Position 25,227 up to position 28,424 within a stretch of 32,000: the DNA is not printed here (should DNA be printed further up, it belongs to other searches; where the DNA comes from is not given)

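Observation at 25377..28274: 965-aa three-module enzyme fusing an alpha/beta-hydrolase-fold domain to a TagF-like phosphotransferase: candidate novel capsule polymerase/modifier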

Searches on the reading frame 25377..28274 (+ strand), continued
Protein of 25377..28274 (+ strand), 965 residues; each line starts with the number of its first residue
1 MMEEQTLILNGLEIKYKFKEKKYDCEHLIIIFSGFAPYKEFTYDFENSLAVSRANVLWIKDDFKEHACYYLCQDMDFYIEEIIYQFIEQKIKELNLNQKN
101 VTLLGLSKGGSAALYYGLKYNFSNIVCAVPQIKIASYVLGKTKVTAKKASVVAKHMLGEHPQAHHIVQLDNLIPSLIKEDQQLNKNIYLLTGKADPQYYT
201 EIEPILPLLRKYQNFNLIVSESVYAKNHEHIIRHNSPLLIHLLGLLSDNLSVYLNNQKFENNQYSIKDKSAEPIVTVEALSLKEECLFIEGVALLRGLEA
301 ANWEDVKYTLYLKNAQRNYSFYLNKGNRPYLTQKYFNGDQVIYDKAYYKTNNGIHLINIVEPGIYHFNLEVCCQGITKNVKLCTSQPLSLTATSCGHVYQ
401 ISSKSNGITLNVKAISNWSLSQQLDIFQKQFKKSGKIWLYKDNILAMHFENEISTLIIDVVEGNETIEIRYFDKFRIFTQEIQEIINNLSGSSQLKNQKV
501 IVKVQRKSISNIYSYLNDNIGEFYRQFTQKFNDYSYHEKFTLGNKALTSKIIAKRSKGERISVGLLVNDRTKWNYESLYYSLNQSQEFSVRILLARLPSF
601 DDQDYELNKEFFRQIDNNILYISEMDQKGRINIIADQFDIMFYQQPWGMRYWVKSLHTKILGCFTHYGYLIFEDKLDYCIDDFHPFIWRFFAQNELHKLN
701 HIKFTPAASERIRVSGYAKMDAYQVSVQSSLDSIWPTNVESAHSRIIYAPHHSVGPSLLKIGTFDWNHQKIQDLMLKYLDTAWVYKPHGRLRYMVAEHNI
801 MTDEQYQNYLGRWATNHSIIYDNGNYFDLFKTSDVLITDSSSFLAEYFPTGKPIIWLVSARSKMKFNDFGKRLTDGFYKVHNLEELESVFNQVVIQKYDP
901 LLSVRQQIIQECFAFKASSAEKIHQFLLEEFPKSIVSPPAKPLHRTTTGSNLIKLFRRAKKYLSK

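Call 62: search_protein_families(library=pfam, proteins=[P0111, P0112, P0113], max_evalue=1)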
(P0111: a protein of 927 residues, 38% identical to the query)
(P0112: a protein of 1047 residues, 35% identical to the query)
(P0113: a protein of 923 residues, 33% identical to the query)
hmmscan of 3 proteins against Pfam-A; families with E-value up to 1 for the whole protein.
P0111 (927 aa): 3 families
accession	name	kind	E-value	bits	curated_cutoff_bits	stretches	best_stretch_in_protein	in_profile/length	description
PF04464.20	Glyphos_transf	-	3.4e-07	30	22.1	1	706-850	158-291/367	CDP-Glycerol:Poly(glycerophosphate) glycerophosphotransferase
PF03031.24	NIF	-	0.01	16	21.8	1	481-553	11-81/160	NLI interacting factor-like phosphatase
PF02230.22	Abhydrolase_2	-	0.14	12.4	23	1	82-126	90-133/217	Phospholipase/Carboxylesterase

P0112 (1047 aa): 1 family
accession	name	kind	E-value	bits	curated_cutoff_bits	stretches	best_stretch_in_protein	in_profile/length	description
PF04488.21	Gly_transf_sug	-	0.00013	23.1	23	1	23-101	3-84/93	Glycosyltransferase sugar-binding region containing DXD motif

P0113 (923 aa): 5 families
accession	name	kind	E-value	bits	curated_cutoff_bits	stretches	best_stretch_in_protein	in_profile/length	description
PF00535.33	Glycos_transf_2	-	4.1e-32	111.9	23.3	1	25-152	1-128/168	Glycosyl transferase family 2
PF10111.15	Glyco_tranf_2_2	-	4e-10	40.1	27.3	1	25-128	1-107/276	Glycosyltransferase like family 2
PF13641.12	Glyco_tranf_2_3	-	8.1e-09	36.3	27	1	21-149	2-131/230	Glycosyltransferase like family 2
PF04464.20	Glyphos_transf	-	0.00052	19.5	22.1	1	678-843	141-292/367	CDP-Glycerol:Poly(glycerophosphate) glycerophosphotransferase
PF13704.12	Glyco_tranf_2_4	-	0.054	14.4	27.5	1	36-116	6-85/98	Glycosyl transferase family 2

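Call 73: find_related_loci(query=A4, collection=metagenome_contigs, flank=10000)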
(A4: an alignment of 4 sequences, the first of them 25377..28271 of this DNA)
Query A4 (965 aa) in metagenome_contigs; peptide patterns used: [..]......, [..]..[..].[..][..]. (x = any residue, [..] = any of these).
379 stretches matched a pattern; 21 encode a relative of the query (tblastn E <= 1e-3); 21 distinct loci.
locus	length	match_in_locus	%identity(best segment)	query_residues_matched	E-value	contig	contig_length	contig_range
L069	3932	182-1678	37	424-929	1e-103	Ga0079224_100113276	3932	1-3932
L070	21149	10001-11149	30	546-927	7e-54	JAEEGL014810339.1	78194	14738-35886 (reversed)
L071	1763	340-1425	35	559-923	6e-55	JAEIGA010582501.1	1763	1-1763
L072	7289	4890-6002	32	556-927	2e-51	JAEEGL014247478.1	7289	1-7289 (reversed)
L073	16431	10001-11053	34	556-906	1e-50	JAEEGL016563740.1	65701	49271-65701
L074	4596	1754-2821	34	543-905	6e-50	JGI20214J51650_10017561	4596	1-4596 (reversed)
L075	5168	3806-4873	32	543-905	9e-49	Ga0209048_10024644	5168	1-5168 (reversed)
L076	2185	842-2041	29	526-930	1e-48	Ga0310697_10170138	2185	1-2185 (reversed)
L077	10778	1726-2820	31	561-930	1e-46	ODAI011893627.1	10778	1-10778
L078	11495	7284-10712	30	551-931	2e-42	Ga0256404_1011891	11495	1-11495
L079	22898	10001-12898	26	539-916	3e-40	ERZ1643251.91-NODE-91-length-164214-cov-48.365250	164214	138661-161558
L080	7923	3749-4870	29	556-930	2e-39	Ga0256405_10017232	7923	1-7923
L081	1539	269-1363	31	563-934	1e-40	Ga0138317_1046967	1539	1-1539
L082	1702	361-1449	28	555-923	6e-35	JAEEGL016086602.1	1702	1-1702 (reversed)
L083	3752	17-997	29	599-928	3e-31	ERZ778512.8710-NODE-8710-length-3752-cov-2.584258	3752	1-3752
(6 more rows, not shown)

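Call 77: list_cluster_members(proteins=[P0112, P0111, P0001, P0113])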
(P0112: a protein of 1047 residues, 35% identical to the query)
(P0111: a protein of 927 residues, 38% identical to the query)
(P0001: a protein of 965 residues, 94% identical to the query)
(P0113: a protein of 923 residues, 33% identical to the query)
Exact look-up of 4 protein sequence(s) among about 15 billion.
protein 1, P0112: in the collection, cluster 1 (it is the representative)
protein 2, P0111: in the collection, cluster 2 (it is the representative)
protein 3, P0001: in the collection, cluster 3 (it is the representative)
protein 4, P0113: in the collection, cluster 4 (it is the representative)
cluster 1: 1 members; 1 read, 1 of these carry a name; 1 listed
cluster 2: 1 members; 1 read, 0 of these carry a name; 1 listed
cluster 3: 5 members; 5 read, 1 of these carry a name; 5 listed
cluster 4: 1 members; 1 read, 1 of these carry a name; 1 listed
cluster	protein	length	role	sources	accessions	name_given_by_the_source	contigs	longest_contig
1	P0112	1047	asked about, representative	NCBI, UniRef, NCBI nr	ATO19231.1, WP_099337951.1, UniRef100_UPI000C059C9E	hypothetical protein BS636_05910 [Acinetobacter sp. LoGeW2-3] | hypothetical protein n=1 Tax=Acinetobacter sp. LoGeW2-3 TaxID=1808001 RepID=UPI000C059C9E | hypothetical protein [Acinetobacter sp. LoGeW2-3]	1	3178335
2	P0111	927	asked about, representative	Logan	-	-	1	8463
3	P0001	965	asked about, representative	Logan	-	-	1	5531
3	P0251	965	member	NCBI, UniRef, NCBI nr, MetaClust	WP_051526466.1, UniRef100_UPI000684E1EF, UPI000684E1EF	accessory Sec system protein Asp2 [Alkanindiges illinoisensis] | accessory Sec system protein Asp2 n=1 Tax=Alkanindiges illinoisensis TaxID=197183 ... | status=active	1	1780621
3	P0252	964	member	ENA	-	-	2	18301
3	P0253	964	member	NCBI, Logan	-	-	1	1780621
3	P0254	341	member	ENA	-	-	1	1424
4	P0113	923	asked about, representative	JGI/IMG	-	glycosyltransferase involved in cell wall biosynthesis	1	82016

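Call 79: find_encoding_contigs(protein=P0253, flank=10000, max_places=3)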
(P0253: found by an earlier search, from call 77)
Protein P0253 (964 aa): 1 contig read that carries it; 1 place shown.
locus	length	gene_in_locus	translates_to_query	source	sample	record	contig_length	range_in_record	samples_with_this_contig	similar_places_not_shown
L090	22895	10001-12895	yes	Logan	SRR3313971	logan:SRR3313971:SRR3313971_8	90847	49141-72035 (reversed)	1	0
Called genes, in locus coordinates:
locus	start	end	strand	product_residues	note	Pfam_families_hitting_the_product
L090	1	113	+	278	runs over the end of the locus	PF01063:Aminotran_4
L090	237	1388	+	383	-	PF02618:YceG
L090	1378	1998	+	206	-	PF02223:Thymidylate_kin, PF13401:AAA_22 (faint)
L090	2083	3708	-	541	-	PF00890:FAD_binding_2, PF01266:DAO (weak), PF03486:HI0933_like (faint), PF07992:Pyr_redox_2 (faint), PF02910:Succ_DH_flav_C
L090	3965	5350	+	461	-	PF00089:Trypsin, PF13365:Trypsin_2, PF00595:PDZ, PF13180:PDZ_2, PF17820:PDZ_6, PF00595:PDZ, PF13180:PDZ_2, PF17820:PDZ_6, +1 more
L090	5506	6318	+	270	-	PF01061:ABC2_membrane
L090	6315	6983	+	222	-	PF00005:ABC_tran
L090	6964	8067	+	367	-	-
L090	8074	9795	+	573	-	PF02563:Poly_export, PF22461:SLBB_2 (weak)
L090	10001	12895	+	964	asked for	PF16929:Asp2 (weak)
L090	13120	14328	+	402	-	PF04230:PS_pyruv_trans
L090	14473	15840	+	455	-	-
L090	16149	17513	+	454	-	-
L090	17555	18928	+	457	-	PF01128:IspD, PF12804:NTP_transf_3, PF00106:adh_short, PF13561:adh_short_C2, PF08659:KR (weak)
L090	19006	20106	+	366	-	-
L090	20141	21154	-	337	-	PF21311:Phage_RBD_prop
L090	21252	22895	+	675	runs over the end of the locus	PF05159:Capsule_synth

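Call 81: search_protein_families(library=pfam, proteins=[L090:16149-17510:+, L090:17555-18925:+, L090:19006-20103:+, L090:20144-21154:-, L090:21252-22895:+], max_evalue=0.01)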
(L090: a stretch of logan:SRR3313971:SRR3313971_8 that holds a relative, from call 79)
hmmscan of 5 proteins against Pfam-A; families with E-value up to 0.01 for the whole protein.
L090:16149-17510:+ (454 aa): 1 family
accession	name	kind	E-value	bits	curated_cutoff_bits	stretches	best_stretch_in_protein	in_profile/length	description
PF04464.20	Glyphos_transf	-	5.4e-05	22.7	22.1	1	221-417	151-346/367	CDP-Glycerol:Poly(glycerophosphate) glycerophosphotransferase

L090:17555-18925:+ (457 aa): 7 families
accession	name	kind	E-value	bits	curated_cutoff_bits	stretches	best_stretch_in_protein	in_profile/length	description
PF01128.25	IspD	-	4e-42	144.9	27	1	6-230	4-220/221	2-C-methyl-D-erythritol 4-phosphate cytidylyltransferase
PF00106.31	adh_short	-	6.9e-33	114.2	26.6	1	249-419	1-191/195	short chain dehydrogenase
PF13561.12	adh_short_C2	-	2.2e-27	96.6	27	1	284-418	49-183/236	Enoyl-(Acyl carrier protein) reductase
PF12804.13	NTP_transf_3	-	2.2e-10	41.4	27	1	5-137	1-122/160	MobA-like NTP transferase domain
PF08659.16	KR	-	7.9e-09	36.1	22.6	1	284-406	59-174/180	KR domain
PF01370.27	Epimerase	-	0.001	19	20.9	1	251-406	1-171/240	NAD dependent epimerase/dehydratase family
PF23441.1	SDR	-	0.0067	16.3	27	0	284-421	67-205/258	SDR-like rossmann domain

L090:19006-20103:+ (366 aa): 0 families

L090:20144-21154:- (337 aa): 4 families
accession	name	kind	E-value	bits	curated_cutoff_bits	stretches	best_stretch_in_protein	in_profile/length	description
PF21311.3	Phage_RBD_prop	-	8.2e-17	62.1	23.7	1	70-332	1-255/255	Phage 5-bladed beta propeller receptor binding platform domain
PF07676.18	PD40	-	0.0001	22.6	20.9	1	174-191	7-24/38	WD40-like Beta Propeller Repeat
PF22637.2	CBM_4_9_1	-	0.0011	19.7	27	1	49-173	38-138/148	BppA domain 1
PF13964.12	Kelch_6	-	0.0093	16.4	25.3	0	243-270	4-33/50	Kelch motif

L090:21252-22895:+ (548 aa): 2 families
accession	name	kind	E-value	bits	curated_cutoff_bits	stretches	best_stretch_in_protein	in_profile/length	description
PF05159.20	Capsule_synth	-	3.2e-77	260.5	20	3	130-297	132-310/310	Capsule polysaccharide biosynthesis protein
PF04464.20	Glyphos_transf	-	0.0062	16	22.1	0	136-196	185-243/367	CDP-Glycerol:Poly(glycerophosphate) glycerophosphotransferase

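Call 82: search_protein_families(library=ncbifam, proteins=[L090:16149-17510:+, L090:17555-18925:+, L090:19006-20103:+, L090:20144-21154:-, L090:21252-22895:+], max_evalue=0.01)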
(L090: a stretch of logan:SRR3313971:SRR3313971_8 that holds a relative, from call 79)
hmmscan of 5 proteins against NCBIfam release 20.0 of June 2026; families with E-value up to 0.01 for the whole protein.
L090:16149-17510:+ (454 aa): 0 families

L090:17555-18925:+ (457 aa): 235 families (the best 25 are shown)
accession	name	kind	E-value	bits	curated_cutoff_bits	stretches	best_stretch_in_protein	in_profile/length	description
NF001183.0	PRK00155.1-3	subfamily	4.5e-49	166.9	166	1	6-231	5-233/237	D-ribitol-5-phosphate cytidylyltransferase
TIGR00453.1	ispD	equivalog_domain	6.3e-48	163.1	181.3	1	6-229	3-219/219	2-C-methyl-D-erythritol 4-phosphate cytidylyltransferase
NF001186.0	PRK00155.2-3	equivalog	4.1e-47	160.5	253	1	2-230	4-223/224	2-C-methyl-D-erythritol 4-phosphate cytidylyltransferase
NF006899.0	PRK09382.1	equivalog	7.5e-37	127.4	417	1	6-256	10-247/387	bifunctional 2-C-methyl-D-erythritol 4-phosphate cytidylyltransferase/2-C-methyl-D-erythritol 2,4-cyclodiphosphate synthase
NF009924.0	PRK13385.1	subfamily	8.5e-37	127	342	1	2-231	2-225/230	2-C-methyl-D-erythritol 4-phosphate cytidylyltransferase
NF006123.0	PRK08267.1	equivalog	9.4e-30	103.7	261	1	281-418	52-191/261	SDR family oxidoreductase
NF052558.1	MBtsdlDhBudC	equivalog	6.3e-28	98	270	1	248-420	3-192/250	meso-2,3-butanediol dehydrogenase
NF005559.1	PRK07231.1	subfamily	1.9e-27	96.4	215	1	246-423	2-199/249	glucose 1-dehydrogenase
NF005893.0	PRK07856.1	equivalog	2.4e-25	89.3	255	1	245-423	6-195/255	SDR family oxidoreductase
NF006509.0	PRK08945.1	equivalog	5.6e-25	87.9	269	1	298-439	85-228/248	YciK family oxidoreductase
NF005878.0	PRK07825.1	subfamily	1.5e-24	86.8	287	1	244-436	5-212/278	short chain dehydrogenase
NF006074.0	PRK08220.1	equivalog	1e-23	84.3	312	1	245-422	5-192/251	2,3-dihydro-2,3-dihydroxybenzoate dehydrogenase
NF009466.0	PRK12826.1-2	subfamily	1.2e-23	83.9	222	1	253-423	8-200/248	3-oxoacyl-ACP reductase FabG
NF004198.0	PRK05653.1-3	equivalog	1.4e-23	83.7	296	1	284-416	62-195/248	3-oxoacyl-ACP reductase FabG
NF005309.0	PRK06841.1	subfamily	2.7e-23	82.8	286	1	245-412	12-196/255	GolD/DthD family dehydrogenase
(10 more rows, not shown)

L090:19006-20103:+ (366 aa): 0 families

L090:20144-21154:- (337 aa): 1 family
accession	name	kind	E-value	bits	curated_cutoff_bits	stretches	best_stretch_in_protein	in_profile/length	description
NF053518.1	DipepPtdsDpp5Prph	equivalog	0.00063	18.4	900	1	175-282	247-339/655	dipeptidyl-peptidase Dpp5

L090:21252-22895:+ (548 aa): 1 family
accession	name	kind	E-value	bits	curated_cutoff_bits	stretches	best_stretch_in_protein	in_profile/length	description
NF046086.1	BFO_1060_trans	domain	0.0001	21.5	200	1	157-248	196-285/365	BFO_1060 family glycosyltransferase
